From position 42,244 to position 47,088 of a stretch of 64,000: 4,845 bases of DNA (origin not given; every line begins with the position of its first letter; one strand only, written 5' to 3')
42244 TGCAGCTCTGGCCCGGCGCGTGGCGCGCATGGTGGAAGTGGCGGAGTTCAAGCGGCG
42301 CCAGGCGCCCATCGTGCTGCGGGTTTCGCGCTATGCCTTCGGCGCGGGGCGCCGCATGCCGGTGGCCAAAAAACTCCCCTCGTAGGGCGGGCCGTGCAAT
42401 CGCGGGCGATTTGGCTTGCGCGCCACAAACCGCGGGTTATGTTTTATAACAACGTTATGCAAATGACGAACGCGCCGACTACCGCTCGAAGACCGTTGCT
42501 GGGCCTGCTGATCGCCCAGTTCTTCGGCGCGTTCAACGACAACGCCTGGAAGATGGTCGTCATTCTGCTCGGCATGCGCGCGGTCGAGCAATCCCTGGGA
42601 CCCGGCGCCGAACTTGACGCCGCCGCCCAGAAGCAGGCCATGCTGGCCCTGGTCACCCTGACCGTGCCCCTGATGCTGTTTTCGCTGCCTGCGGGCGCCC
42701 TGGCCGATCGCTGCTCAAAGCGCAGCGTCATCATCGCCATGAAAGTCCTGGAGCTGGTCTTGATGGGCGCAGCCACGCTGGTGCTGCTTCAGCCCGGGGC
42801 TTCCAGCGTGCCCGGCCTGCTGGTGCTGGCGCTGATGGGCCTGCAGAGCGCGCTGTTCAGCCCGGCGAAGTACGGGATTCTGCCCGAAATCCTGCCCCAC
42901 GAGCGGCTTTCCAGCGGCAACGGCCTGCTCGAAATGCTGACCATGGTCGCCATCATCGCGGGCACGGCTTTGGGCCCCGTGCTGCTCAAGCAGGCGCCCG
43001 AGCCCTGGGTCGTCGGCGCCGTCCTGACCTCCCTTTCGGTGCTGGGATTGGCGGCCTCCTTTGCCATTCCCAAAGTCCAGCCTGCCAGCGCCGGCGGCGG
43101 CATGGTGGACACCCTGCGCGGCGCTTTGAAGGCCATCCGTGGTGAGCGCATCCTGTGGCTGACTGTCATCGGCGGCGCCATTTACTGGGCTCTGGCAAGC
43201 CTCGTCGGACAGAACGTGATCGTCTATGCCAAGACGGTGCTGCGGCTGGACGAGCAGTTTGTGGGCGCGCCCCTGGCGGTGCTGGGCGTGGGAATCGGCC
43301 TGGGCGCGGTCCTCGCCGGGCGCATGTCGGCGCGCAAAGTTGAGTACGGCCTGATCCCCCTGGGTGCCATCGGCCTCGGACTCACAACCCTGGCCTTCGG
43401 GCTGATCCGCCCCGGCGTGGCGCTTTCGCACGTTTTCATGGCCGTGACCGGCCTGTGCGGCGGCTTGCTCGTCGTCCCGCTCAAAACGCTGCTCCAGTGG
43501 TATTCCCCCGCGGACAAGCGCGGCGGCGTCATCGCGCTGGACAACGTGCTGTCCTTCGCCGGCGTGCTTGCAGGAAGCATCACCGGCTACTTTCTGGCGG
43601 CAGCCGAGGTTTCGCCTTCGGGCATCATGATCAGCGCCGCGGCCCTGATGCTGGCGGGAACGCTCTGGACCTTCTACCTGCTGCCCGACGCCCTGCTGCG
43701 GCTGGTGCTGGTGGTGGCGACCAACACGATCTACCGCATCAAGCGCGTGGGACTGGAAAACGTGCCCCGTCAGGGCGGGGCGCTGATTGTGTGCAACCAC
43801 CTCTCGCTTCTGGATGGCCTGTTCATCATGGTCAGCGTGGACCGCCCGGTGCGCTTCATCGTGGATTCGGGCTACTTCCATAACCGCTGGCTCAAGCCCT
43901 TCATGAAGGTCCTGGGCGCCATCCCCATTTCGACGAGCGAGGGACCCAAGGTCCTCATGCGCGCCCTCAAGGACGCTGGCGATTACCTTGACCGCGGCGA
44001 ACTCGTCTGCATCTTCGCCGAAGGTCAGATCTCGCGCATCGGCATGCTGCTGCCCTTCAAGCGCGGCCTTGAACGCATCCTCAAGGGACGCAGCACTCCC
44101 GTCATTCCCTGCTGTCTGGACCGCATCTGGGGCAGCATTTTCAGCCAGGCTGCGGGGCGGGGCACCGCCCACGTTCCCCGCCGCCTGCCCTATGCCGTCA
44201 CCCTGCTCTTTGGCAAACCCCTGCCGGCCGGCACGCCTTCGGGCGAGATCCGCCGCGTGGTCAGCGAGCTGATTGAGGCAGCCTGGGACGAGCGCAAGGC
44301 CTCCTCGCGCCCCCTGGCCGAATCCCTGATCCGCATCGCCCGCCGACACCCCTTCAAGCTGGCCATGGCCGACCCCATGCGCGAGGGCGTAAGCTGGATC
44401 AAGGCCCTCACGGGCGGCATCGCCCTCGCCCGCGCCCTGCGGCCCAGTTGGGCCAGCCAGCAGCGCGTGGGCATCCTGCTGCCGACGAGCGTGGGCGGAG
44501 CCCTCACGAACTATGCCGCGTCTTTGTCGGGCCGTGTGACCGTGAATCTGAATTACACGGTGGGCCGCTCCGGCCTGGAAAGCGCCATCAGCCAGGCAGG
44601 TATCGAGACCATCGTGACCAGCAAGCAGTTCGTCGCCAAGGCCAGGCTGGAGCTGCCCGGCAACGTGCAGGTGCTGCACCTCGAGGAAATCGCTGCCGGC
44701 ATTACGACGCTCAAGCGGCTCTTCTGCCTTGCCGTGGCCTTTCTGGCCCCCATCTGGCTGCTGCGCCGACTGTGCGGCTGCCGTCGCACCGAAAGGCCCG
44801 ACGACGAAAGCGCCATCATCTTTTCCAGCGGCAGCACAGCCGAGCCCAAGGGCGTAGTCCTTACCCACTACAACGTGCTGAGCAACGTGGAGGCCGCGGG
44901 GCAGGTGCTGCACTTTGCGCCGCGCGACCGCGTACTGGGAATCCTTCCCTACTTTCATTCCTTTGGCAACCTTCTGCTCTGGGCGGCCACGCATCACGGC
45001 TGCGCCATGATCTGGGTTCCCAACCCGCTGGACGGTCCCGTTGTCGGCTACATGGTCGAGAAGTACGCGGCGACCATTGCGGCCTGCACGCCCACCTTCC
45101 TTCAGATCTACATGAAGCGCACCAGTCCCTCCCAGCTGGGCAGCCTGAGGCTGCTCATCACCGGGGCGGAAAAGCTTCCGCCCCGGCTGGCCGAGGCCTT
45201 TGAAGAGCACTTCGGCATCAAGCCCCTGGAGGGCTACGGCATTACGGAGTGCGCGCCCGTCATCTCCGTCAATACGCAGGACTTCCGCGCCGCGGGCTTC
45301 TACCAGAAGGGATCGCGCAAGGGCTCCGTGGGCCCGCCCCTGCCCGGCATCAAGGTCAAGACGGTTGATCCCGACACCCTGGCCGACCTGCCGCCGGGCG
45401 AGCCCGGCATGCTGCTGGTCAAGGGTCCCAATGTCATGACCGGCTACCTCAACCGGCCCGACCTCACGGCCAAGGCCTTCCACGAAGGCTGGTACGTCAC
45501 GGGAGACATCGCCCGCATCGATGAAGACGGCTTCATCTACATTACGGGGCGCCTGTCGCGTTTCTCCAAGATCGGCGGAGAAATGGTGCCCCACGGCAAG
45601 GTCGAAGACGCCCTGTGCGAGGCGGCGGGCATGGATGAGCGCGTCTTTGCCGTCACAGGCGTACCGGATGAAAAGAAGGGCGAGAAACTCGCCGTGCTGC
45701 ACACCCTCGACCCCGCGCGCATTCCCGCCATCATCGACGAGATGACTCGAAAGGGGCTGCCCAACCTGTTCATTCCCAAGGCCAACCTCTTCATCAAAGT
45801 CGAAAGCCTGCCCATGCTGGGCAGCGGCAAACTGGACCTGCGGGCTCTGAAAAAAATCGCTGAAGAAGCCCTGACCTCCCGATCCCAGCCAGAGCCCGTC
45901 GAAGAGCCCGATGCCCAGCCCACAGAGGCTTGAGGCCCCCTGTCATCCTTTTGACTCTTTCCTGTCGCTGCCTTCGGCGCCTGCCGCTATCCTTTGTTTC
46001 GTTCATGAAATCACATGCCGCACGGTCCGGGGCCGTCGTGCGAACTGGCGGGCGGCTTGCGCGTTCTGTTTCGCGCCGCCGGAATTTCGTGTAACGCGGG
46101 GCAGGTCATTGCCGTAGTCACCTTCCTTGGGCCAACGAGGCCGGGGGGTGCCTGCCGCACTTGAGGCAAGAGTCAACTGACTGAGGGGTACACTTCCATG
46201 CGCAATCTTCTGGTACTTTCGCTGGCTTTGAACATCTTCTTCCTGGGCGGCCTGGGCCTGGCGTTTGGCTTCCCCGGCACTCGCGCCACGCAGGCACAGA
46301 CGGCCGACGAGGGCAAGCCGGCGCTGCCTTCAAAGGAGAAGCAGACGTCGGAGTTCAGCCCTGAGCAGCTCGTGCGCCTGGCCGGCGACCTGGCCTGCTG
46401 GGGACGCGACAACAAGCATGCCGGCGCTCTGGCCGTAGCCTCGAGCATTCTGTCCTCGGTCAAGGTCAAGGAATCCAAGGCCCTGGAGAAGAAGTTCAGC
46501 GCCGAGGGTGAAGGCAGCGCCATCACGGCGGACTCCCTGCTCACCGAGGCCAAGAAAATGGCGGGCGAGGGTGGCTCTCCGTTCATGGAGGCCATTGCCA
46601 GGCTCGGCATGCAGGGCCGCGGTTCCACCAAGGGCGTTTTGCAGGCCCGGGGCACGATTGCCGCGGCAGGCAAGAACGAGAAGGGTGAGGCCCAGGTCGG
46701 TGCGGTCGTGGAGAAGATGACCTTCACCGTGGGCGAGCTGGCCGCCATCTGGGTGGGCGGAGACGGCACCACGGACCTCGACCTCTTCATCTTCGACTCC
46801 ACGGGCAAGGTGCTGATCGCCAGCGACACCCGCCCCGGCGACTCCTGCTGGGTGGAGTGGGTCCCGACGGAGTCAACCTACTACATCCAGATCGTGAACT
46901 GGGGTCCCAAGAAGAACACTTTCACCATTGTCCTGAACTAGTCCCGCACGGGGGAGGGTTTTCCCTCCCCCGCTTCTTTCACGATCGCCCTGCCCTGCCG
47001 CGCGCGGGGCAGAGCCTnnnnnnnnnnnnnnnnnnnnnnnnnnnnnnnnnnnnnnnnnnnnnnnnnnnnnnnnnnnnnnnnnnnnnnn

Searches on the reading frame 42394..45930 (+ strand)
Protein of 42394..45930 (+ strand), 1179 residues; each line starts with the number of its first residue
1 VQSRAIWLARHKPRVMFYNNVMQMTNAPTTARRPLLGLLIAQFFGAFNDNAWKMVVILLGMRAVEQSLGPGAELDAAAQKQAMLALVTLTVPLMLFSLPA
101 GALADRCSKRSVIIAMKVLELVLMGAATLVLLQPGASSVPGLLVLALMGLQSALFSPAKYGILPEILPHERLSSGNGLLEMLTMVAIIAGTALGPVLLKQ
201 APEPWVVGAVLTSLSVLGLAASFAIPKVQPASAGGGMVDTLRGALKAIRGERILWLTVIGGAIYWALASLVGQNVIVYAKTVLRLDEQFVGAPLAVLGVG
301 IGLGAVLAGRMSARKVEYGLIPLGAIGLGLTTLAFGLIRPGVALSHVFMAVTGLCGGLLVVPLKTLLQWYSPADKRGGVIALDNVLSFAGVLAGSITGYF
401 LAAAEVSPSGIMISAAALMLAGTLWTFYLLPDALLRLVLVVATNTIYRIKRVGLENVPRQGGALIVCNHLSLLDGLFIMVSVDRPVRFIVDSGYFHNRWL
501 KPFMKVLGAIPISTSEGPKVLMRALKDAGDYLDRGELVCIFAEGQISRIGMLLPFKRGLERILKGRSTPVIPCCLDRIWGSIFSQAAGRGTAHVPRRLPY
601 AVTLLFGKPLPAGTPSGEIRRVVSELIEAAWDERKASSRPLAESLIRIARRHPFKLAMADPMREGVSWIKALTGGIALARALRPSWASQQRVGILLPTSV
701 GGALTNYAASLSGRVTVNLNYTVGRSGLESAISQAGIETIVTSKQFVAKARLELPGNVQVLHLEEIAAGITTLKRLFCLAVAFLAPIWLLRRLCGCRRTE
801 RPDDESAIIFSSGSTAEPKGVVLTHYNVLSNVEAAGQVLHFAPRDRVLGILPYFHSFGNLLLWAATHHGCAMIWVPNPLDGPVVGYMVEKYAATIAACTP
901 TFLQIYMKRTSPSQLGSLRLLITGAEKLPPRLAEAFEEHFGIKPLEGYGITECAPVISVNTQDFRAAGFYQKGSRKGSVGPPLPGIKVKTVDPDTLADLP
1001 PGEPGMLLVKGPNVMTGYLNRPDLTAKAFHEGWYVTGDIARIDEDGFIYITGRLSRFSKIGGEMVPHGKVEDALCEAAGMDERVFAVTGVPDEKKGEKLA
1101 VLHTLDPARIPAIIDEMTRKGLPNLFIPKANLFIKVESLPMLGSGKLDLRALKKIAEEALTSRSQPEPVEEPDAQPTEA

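Call 56: search_protein_families(library=pfam, proteins=[window:42394-45930:+], max_evalue=0.01)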
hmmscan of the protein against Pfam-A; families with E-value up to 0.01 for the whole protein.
window:42394-45930:+ (1179 aa): 5 families
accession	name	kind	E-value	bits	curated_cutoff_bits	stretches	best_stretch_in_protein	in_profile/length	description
PF00501.34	AMP-binding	-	1.5e-64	218.7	29.9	1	649-1019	5-384/384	AMP-binding enzyme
PF01553.26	Acyltransferase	-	7.1e-23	81.3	23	1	449-575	2-131/132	Acyltransferase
PF07690.21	MFS_1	-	1.8e-22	80.2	33.4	2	46-367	6-319/347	Major Facilitator Superfamily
PF05977.19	MFS_3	-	5.9e-16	58.4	27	1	79-431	42-396/524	Transmembrane secretion effector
PF13193.12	AMP-binding_C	-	0.0008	20.7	24.5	1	1070-1146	2-76/76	AMP-binding enzyme C-terminal domain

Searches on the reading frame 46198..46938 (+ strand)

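Call 56: search_protein_families(library=pfam, proteins=[window:46198-46938:+], max_evalue=0.01)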
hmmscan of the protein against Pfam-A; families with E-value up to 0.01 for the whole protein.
window:46198-46938:+ (247 aa): 1 family
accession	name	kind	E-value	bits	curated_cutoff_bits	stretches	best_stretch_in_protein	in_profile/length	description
PF04151.21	PPC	-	0.0036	18.6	25.9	1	175-232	6-68/70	Bacterial pre-peptidase C-terminal domain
